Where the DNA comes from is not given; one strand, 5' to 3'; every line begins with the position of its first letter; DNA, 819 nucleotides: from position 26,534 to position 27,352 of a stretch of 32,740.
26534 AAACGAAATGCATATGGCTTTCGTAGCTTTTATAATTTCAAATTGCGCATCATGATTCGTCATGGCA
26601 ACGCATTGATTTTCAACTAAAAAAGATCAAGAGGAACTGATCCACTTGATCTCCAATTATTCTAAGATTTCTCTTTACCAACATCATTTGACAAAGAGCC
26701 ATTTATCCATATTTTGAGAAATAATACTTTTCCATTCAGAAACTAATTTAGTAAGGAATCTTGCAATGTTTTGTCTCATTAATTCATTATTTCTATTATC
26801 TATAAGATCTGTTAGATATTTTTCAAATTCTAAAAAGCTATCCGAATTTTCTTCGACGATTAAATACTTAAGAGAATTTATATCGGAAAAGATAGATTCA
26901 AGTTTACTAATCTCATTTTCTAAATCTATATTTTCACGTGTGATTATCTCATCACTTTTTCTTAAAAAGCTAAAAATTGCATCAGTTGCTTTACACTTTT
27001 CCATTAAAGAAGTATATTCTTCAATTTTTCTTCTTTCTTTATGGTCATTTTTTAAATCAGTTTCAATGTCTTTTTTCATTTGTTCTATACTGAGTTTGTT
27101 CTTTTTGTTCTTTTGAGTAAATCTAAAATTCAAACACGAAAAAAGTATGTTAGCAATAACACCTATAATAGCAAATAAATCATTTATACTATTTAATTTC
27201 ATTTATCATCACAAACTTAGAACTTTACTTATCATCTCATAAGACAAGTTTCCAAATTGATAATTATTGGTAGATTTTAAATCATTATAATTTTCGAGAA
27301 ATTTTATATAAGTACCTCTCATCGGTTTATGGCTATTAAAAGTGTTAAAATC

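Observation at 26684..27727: Extremely AT-rich two-gene operon: YfbU-family protein plus membrane-anchored coiled-coil protein — candidate uncharacterised defence/abortive-infection-like module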

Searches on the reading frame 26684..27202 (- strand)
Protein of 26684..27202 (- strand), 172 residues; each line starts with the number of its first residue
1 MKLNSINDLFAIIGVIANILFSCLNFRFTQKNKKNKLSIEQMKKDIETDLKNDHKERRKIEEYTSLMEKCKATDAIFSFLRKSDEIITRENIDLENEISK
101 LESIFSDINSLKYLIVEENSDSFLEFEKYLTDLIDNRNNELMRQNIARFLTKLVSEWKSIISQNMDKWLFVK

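Call 4: search_protein_families(library=pfam, proteins=[window:26684-27202:-], max_evalue=1)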
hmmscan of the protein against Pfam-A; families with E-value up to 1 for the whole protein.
window:26684-27202:- (172 aa): 5 families
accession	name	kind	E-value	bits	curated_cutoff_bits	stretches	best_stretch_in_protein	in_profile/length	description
PF17664.6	HOATZ-like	-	0.0035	17.4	25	1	32-95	75-139/168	Cilia- and flagella-associated protein HOATZ-like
PF01963.22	TraB_PrgY_gumN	-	0.054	13.8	26.8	1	31-144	116-224/263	TraB/PrgY/gumN family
PF07319.16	DnaI_N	-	0.19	12.9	24.1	1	44-101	2-57/94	Primosomal protein DnaI N-terminus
PF14138.11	COX16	-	0.75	10.6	27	1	20-69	18-63/79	Cytochrome c oxidase assembly protein COX16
PF09716.15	ETRAMP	-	0.83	10.1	29.1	0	1-52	1-50/81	Malarial early transcribed membrane protein (ETRAMP)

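Call 5: search_protein_families(library=padloc, proteins=[window:26684-27202:-], max_evalue=1)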
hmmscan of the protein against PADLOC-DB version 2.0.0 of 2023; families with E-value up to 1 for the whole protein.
window:26684-27202:- (172 aa): 1 family
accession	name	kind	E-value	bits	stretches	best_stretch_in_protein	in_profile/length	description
PDLC03631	REase_MTase_IIG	-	0.0073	12.2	1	53-164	91-200/1086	Type IIG restriction enzyme-methyltransferase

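Call 6: search_protein_families(library=ncbifam, proteins=[window:26684-27202:-], max_evalue=1)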
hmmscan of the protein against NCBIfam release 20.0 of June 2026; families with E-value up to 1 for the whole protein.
window:26684-27202:- (172 aa): 0 families

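Call 19: find_homologous_proteins(query=window:26684-27202:-, max_evalue=0.001)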
Query window:26684-27202:- (172 aa): 5 proteins with E <= 0.001 among 78 candidates.
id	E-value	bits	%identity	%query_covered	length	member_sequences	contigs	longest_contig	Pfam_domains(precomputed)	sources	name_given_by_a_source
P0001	1.7e-89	315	95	99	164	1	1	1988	-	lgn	-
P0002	2.6e-86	305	100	87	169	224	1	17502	-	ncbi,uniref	ncbi:hypothetical protein [Enterococcus faecium]|uniref:hypothetical protein n=1 Tax=Enterococcus fa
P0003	3.9e-72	259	98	77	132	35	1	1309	-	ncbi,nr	ncbi:TPA: hypothetical protein IWK50_002944, partial [Enterococcus faecium]|nr:hypothetical protein 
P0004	4.8e-53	197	100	58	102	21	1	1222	-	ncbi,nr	ncbi:TPA: hypothetical protein ON418_002826, partial [Enterococcus faecium]|nr:hypothetical protein 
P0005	4.2e-38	149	92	46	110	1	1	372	-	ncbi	ncbi:hypothetical protein ABXM80_13800, partial [Enterococcus faecium]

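Call 36: search_protein_representatives(protein=window:26684-27202:-)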
Query: 172 residues. Proteins with E-value up to 0.001 (for the whole library): 11; up to 1e-10: 8; up to 1e-30: 3. The best 11 are listed.
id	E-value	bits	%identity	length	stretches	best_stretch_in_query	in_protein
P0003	1.2e-72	259.1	99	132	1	39-168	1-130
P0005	1.3e-38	148.6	90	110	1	16-96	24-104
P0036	3.7e-32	127.6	95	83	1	5-70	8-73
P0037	1.3e-29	119.4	90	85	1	42-109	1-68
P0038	6.3e-22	94.4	96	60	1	67-123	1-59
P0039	1.1e-16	77.4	95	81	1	126-168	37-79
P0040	1.7e-16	76.8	93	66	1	1-45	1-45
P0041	6.6e-16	74.9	91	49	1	78-123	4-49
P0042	3.2e-07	46.6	30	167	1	3-152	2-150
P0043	1.6e-06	44.4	96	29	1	142-168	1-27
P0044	1.1e-05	41.7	31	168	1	5-139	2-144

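Call 69: predict_structure(alignment_id=A5)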
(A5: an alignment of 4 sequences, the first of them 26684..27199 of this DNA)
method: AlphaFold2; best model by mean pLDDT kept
length: 171 residues; sequences in the alignment: 4
mean_pLDDT: 64.3   pTM: 0.47
mean pLDDT of the five models: 64.3, 59.8, 56.0, 52.4, 49.9
residues with pLDDT >= 90: 0; 70-90: 65; 50-70: 92; < 50: 14
segments of 3 or more residues with pLDDT < 50: 117-119, 169-171
pLDDT, mean of each block of 10 residues (from residue 1): 55 57 51 53 59 68 73 72 75 75 70 54 62 69 72 70 59 37
secondary structure, 60 per line:
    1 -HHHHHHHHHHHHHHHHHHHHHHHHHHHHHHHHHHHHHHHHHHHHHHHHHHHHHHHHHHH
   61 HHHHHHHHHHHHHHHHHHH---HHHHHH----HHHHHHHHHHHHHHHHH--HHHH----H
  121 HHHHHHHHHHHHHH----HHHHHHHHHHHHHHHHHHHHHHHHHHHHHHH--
elements in order: H2-79 H83-88 H93-109 H112-115 H120-134 H139-169

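Call 70: search_protein_families(library=phrogs, proteins=[window:26684-27202:-], max_evalue=0.001)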
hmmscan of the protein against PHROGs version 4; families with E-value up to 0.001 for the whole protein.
window:26684-27202:- (172 aa): 0 families

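Call 73: fold_search(model_id=the predicted structure, library=pdb)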
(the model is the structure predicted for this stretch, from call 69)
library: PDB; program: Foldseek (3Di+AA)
matches with E <= 10: 306; with E <= 0.001: 0
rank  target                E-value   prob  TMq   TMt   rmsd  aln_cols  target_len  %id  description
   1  6dg6_F                2.1e-01  0.98  0.42  0.68   3.4       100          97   12  Structure of a de novo designed Interleukin-2/Interleukin-15 mimetic (released 2019-01-16)
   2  8dz8_B                3.2e-01  0.97  0.40  0.66   3.8        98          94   11  Neoleukin 4, a de novo designed IL-4 mimetic (released 2023-03-29)
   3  1orj_C                3.6e-01  0.51  0.29  0.42   7.2       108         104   16  FLAGELLAR EXPORT CHAPERONE (released 2003-09-16)
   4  6dg6_A                3.8e-01  0.96  0.43  0.68   3.4       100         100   11  Structure of a de novo designed Interleukin-2/Interleukin-15 mimetic (released 2019-01-16)
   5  6dg6_D                3.8e-01  0.96  0.42  0.67   3.2       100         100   11  Structure of a de novo designed Interleukin-2/Interleukin-15 mimetic (released 2019-01-16)
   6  1i4d_A                4.8e-01  0.15  0.21  0.19  28.2       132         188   14  CRYSTAL STRUCTURE ANALYSIS OF RAC1-GDP COMPLEXED WITH ARFAPTIN (P21) (released 2001-05-16)
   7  6egc                  5.4e-01  0.44  0.31  0.35   7.5       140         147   13  Single-chain version of 2L4HC2_23 (PDB 5J0K) (released 2019-05-29)
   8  9min_I                5.7e-01  0.51  0.31  0.40   6.8       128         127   16  Structure of a designed minibinder to NYESO1-A*02:01 (released 2025-08-06)
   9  8dz8_G                6.4e-01  0.92  0.41  0.67   3.3        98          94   11  Neoleukin 4, a de novo designed IL-4 mimetic (released 2023-03-29)
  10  9min_D                6.8e-01  0.44  0.31  0.37   6.0       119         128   17  Structure of a designed minibinder to NYESO1-A*02:01 (released 2025-08-06)
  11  7wrm_A                7.6e-01  0.30  0.30  0.34   6.9       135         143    8  The malate-bound dimer of chemoreceptor MCP2201 ligand binding domain (released 2023-01-04)
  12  7ah0                  8.1e-01  0.41  0.33  0.46   6.0       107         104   13  Crystal structure of the de novo designed two-heme binding protein, 4D2 (released 2021-10-06)
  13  8gl3                  8.1e-01  0.23  0.27  0.25  12.0       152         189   17  De novo design of monomeric helical bundles for pH-controlled membrane lysis (released 2023-09-06)
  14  6gow_E                9.0e-01  0.41  0.33  0.45   5.3       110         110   14  Crystal structure of the flagellin-FliS complex from Bacillus subtilis crystallized in spacegroup P22121 (released 2018-08-29)
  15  1lih                  9.0e-01  0.41  0.35  0.37   6.2       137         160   12  THREE-DIMENSIONAL STRUCTURES OF THE LIGAND-BINDING DOMAIN OF THE BACTERIAL ASPARTATE RECEPTOR WITH AND WITHOUT A LIGAND (released 1995-09-15)
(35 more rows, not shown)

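Call 95: list_cluster_members(proteins=[window:26684-27199:-, window:27209-27724:-])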
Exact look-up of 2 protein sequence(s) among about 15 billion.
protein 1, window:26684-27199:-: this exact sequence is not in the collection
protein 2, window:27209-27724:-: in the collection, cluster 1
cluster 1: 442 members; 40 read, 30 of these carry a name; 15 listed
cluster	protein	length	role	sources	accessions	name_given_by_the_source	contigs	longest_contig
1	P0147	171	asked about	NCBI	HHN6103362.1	TPA: YfbU family protein, partial [Enterococcus faecium]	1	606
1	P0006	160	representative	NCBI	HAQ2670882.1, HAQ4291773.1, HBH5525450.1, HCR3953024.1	TPA: YfbU family protein, partial [Enterococcus faecium]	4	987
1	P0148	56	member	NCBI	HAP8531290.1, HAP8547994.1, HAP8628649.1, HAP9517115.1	TPA: YfbU family protein, partial [Enterococcus faecium]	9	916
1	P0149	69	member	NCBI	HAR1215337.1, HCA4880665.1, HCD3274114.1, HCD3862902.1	TPA: YfbU family protein, partial [Enterococcus faecium]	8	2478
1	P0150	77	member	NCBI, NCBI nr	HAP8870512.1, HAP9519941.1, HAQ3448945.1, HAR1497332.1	TPA: hypothetical protein IV277_002899, partial [Enterococcus faecium] | hypothetical protein [Enterococcus faecium]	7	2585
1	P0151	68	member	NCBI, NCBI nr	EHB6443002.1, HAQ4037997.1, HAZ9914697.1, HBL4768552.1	TPA: hypothetical protein J8S99_002928, partial [Enterococcus faecium] | hypothetical protein [Enterococcus faecalis]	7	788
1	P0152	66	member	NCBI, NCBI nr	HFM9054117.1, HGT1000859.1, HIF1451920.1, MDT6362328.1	TPA: YfbU family protein, partial [Enterococcus faecium] | YfbU family protein [Enterococcus faecium]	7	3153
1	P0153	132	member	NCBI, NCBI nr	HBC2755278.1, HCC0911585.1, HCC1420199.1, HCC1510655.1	TPA: YfbU family protein, partial [Enterococcus faecium] | YfbU family protein [Enterococcus faecium]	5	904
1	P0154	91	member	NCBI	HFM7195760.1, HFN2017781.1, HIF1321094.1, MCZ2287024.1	TPA: YfbU family protein, partial [Enterococcus faecium]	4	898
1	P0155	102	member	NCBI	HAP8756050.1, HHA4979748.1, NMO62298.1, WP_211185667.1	TPA: YfbU family protein, partial [Enterococcus faecium]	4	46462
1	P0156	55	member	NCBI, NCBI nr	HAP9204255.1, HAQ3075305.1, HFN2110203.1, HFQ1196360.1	TPA: YfbU family protein, partial [Enterococcus faecium] | hypothetical protein [Enterococcus faecium]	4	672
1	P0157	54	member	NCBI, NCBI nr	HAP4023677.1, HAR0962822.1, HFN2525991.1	TPA: hypothetical protein IUU68_003434, partial [Enterococcus faecalis] | hypothetical protein [Enterococcus faecalis]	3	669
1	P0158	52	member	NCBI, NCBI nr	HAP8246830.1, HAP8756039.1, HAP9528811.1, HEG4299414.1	TPA: YfbU family protein, partial [Enterococcus faecium] | hypothetical protein [Enterococcus faecium]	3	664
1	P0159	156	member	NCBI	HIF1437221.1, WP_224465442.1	YfbU family protein, partial [Enterococcus faecium]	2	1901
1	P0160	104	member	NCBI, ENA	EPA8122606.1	YfbU family protein [Enterococcus faecium]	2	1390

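Call 96: list_cluster_members(proteins=[window:26687-27202:-, window:27212-27727:-, L002:7993-8502:-])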
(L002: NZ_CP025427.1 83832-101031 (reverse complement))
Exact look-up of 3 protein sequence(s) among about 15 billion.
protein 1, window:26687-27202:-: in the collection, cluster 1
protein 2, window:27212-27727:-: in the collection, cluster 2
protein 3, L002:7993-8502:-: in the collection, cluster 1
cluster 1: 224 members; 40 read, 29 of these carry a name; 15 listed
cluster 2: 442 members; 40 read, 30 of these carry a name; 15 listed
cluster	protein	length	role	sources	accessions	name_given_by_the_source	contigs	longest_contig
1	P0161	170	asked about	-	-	TPA: hypothetical protein ONV50_002927 [Enterococcus faecium] | hypothetical protein | Uncharacterized protein n=15 Tax=Enterococcus TaxID=1350 RepID=A0A0N6WGL4_ENTFC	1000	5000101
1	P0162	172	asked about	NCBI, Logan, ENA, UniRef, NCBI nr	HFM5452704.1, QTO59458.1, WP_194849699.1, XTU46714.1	hypothetical protein ACJK29_16110 (plasmid) [Enterococcus faecium] | hypothetical protein n=2 Tax=Enterococcus faecium TaxID=1352 RepID=UPI001890E89F | hypothetical protein [Enterococcus faecium]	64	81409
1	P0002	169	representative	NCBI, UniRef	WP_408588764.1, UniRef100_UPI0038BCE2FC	hypothetical protein [Enterococcus faecium] | hypothetical protein n=1 Tax=Enterococcus faecium TaxID=1352 RepID=UPI0038BCE2FC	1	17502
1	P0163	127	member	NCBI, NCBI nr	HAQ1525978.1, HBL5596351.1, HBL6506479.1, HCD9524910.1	TPA: hypothetical protein SCK08_002976, partial [Enterococcus faecium] | hypothetical protein [Enterococcus faecium]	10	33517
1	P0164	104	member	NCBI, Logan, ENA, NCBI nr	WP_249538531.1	hypothetical protein [Enterococcus faecalis]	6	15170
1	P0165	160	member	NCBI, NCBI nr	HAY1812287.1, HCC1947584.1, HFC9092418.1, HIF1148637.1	TPA: hypothetical protein JZ218_002921, partial [Enterococcus faecium] | hypothetical protein [Enterococcus faecium]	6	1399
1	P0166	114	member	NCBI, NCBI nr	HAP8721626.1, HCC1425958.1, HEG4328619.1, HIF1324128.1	TPA: hypothetical protein SDC76_002963, partial [Enterococcus faecium] | hypothetical protein [Enterococcus faecium]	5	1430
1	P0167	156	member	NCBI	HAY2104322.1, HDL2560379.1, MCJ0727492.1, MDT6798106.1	hypothetical protein MTQ14_14350, partial [Enterococcus faecium]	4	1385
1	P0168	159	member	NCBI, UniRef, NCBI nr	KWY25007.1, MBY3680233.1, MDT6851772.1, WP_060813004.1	hypothetical protein NNO41_14075 [Enterococcus faecium] | hypothetical protein n=1 Tax=Enterococcus faecium TaxID=1352 RepID=UPI0007641E87 | hypothetical protein [Enterococcus faecium]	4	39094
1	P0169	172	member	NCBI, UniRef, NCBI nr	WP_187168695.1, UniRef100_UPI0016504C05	hypothetical protein [Enterococcus faecium] | hypothetical protein n=5 Tax=Enterococcus faecium TaxID=1352 RepID=UPI0016504C05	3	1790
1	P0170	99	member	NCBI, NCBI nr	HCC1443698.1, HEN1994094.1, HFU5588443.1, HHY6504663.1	TPA: hypothetical protein U4A69_002960, partial [Enterococcus faecium] | hypothetical protein [Enterococcus faecium]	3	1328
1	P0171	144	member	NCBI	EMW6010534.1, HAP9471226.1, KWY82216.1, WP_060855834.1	hypothetical protein, partial [Enterococcus faecium]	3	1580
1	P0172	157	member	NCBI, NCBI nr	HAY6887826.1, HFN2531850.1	TPA: hypothetical protein JOA88_001671, partial [Enterococcus faecium] | hypothetical protein [Enterococcus faecium]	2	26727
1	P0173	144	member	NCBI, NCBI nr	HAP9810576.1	TPA: hypothetical protein IWL60_002896, partial [Enterococcus faecium] | hypothetical protein [Enterococcus faecium]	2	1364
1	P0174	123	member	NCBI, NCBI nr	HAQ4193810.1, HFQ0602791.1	TPA: hypothetical protein IXQ64_002885, partial [Enterococcus faecium] | hypothetical protein [Enterococcus faecium]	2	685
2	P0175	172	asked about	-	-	TPA: YfbU family protein [Enterococcus faecium] | uncharacterized protein YfbU (UPF0304 family) | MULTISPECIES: YfbU family protein [Bacilli]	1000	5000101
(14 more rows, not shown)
